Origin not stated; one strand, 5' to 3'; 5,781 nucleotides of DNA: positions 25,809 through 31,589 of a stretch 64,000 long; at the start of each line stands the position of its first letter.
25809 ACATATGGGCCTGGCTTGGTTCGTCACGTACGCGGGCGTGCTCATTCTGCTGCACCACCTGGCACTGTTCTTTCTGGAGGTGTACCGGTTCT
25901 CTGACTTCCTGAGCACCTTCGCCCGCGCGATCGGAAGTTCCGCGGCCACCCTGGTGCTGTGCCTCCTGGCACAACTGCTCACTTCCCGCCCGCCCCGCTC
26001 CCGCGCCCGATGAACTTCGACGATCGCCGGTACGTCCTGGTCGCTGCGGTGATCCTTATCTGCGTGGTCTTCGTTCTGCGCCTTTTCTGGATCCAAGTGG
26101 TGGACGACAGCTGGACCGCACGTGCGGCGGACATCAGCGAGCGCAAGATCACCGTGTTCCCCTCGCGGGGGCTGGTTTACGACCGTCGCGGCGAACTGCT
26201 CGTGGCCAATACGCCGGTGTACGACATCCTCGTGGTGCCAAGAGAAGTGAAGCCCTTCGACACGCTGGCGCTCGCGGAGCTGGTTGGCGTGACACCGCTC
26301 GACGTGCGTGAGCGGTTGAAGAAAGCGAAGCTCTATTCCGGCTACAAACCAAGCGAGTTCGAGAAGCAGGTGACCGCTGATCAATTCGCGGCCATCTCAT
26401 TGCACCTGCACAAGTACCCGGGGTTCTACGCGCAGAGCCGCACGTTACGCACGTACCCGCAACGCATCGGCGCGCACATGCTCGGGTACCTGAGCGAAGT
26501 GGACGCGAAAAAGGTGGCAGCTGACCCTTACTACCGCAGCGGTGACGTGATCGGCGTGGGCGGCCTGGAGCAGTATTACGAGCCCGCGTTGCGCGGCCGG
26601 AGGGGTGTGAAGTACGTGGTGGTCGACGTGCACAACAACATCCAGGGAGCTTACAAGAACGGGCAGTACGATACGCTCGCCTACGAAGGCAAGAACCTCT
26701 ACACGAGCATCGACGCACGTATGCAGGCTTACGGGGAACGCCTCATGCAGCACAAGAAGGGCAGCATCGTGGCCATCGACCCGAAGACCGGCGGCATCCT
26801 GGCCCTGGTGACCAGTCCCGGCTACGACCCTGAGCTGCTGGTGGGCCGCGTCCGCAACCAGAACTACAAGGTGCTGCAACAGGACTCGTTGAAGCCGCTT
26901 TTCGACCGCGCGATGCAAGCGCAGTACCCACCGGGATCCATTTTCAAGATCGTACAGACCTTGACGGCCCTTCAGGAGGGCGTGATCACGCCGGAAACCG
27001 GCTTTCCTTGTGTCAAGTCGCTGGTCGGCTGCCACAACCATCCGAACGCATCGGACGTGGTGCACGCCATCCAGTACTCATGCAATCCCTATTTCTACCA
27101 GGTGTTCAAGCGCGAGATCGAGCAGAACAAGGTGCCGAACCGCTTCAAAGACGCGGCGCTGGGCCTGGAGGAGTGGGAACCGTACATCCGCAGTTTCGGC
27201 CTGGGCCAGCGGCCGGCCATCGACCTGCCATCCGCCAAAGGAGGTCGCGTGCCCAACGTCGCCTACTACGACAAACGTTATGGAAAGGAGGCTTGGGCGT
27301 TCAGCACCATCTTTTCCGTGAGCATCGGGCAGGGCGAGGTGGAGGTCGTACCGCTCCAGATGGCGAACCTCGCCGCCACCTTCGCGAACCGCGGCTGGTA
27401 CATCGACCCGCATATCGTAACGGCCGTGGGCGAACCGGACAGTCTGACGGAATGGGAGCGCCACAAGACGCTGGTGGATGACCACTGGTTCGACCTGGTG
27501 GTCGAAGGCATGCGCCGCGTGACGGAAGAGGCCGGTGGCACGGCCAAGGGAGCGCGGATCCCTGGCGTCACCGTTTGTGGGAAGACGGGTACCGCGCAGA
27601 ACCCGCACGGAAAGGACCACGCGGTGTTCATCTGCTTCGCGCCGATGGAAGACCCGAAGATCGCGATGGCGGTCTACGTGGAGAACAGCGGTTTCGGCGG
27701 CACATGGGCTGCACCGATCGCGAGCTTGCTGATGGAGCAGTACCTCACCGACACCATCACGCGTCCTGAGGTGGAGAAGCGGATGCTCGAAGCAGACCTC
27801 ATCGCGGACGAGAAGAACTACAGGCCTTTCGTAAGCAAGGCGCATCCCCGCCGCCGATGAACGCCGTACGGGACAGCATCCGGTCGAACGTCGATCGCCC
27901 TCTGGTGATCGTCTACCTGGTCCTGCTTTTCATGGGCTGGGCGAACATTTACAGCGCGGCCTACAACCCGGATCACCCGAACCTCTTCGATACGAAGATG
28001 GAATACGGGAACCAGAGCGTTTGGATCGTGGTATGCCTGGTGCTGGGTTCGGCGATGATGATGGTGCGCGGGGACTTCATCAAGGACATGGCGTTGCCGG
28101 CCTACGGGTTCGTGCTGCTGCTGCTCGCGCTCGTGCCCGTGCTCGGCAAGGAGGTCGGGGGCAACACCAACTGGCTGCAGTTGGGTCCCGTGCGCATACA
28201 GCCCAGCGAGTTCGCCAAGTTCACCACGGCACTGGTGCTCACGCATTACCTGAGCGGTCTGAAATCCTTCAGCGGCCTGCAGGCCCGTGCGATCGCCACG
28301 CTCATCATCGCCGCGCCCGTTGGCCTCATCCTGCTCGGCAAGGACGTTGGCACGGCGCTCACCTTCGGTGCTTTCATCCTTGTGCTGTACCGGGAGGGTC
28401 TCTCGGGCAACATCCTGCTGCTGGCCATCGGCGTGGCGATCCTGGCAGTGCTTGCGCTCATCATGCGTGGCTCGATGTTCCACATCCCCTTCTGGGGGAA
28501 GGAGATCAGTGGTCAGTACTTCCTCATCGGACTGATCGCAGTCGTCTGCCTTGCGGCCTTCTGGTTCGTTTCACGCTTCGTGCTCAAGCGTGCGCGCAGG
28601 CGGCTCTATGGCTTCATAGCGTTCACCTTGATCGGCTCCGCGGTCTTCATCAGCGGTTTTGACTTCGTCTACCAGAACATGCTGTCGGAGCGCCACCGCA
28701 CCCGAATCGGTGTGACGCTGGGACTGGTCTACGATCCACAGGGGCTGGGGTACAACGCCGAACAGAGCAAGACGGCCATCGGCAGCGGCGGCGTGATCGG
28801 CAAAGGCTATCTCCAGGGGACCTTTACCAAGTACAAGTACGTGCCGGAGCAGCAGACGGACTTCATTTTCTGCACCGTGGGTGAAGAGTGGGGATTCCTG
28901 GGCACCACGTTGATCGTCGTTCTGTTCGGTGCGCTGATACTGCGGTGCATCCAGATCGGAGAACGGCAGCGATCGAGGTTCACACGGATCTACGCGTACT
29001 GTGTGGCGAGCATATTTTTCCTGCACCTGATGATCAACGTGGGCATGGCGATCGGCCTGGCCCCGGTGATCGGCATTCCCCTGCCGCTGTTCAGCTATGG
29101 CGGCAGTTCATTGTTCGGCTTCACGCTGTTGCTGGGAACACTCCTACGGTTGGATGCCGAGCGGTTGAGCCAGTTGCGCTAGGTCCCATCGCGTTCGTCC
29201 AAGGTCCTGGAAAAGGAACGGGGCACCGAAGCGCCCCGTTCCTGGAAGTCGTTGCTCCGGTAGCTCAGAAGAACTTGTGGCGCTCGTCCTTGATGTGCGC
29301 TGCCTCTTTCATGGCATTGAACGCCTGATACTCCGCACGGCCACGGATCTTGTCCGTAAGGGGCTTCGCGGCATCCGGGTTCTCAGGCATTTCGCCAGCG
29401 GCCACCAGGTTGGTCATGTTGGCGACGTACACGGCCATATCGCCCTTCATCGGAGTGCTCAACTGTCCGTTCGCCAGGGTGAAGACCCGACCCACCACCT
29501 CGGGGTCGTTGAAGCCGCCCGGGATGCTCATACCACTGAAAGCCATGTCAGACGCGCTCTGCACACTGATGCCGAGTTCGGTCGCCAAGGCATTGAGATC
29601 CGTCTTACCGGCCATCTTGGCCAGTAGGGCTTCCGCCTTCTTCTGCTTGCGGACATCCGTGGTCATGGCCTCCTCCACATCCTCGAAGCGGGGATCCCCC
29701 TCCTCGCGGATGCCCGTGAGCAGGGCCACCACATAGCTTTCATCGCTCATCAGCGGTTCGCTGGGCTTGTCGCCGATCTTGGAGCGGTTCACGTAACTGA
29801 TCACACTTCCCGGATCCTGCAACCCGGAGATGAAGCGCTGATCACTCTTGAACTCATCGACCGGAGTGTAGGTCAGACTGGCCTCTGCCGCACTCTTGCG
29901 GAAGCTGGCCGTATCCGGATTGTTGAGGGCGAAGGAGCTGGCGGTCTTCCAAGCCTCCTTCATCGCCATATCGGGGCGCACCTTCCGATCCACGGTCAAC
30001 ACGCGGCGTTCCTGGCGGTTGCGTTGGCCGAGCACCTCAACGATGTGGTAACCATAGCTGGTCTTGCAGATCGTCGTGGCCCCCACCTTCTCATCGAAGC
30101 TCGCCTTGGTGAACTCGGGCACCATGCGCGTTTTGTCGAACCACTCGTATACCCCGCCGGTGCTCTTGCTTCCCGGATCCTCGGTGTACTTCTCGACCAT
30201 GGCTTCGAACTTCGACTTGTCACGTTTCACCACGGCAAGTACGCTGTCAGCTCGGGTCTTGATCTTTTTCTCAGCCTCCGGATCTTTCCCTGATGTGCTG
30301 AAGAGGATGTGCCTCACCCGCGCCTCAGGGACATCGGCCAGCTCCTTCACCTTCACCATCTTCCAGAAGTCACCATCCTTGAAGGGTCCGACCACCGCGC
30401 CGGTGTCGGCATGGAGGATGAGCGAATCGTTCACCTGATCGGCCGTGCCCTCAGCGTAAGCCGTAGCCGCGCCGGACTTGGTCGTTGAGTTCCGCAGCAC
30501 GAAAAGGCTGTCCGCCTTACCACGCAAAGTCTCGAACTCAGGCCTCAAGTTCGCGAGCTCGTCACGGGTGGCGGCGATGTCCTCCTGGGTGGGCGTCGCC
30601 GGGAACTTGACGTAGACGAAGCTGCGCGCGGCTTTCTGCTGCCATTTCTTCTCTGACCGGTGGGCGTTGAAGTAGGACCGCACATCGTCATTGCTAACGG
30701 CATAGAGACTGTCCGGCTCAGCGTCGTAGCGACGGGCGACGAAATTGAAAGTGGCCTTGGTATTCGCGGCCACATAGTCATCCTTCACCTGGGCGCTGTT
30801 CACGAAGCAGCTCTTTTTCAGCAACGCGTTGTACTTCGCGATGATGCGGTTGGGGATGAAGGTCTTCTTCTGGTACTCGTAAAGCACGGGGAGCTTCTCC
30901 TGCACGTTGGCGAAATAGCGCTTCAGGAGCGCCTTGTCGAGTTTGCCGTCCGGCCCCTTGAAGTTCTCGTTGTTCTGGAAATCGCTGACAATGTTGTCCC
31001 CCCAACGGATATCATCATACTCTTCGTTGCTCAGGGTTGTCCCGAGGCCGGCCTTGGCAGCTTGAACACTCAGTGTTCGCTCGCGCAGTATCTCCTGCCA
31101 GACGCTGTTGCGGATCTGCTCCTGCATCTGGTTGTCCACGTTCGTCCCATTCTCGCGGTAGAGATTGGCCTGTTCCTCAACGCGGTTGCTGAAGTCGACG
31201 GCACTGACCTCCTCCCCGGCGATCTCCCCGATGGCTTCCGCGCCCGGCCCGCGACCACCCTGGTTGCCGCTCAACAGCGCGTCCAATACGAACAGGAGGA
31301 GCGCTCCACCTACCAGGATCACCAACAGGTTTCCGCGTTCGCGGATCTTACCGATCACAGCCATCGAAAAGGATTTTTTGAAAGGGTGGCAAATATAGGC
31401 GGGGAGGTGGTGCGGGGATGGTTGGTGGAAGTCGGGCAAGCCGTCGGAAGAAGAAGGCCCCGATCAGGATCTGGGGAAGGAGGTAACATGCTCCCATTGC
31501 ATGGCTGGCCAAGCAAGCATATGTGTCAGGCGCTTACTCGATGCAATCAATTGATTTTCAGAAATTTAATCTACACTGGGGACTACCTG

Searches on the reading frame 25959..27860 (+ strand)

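Call 67: search_protein_families(library=pfam, proteins=[window:25959-27860:+], max_evalue=0.00001)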
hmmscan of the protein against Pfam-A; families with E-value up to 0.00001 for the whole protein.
window:25959-27860:+ (633 aa): 2 families
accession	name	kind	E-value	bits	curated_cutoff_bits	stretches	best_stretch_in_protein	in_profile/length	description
PF00905.27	Transpeptidase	-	7.4e-58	196.5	22.1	1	268-593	1-299/299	Penicillin binding protein transpeptidase domain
PF03717.20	PBP_dimer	-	1.3e-37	130.4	24.4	1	68-229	4-176/180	Penicillin-binding Protein dimerisation domain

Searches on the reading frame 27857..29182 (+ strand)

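Call 67: search_protein_families(library=pfam, proteins=[window:27857-29182:+], max_evalue=0.00001)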
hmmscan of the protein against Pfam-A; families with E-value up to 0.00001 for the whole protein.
window:27857-29182:+ (441 aa): 1 family
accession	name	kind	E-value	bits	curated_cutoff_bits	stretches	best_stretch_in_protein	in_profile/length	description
PF01098.24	FTSW_RODA_SPOVE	-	1.4e-72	245.1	26.4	2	256-435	175-353/356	Cell cycle protein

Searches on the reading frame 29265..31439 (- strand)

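Call 67: search_protein_families(library=pfam, proteins=[window:29265-31439:-], max_evalue=0.00001)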
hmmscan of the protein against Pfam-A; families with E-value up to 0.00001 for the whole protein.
window:29265-31439:- (724 aa): 5 families
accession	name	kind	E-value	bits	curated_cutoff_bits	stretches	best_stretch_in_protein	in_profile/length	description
PF13616.12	Rotamase_3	-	2.4e-31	109.1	22.5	1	360-472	5-115/116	PPIC-type PPIASE domain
PF00639.27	Rotamase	-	5.9e-26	91.7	21.7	1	377-469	1-95/97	PPIC-type PPIASE domain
PF13623.11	SurA_N_2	-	1.4e-23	83.8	28.5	1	30-175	2-144/145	SurA-like N-terminal domain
PF13145.12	Rotamase_2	-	2.2e-15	58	27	0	370-471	19-107/121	PPIC-type PPIASE domain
PF13624.11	SurA_N_3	-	1.6e-08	35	27.2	1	32-178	5-140/162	SurA-like N-terminal domain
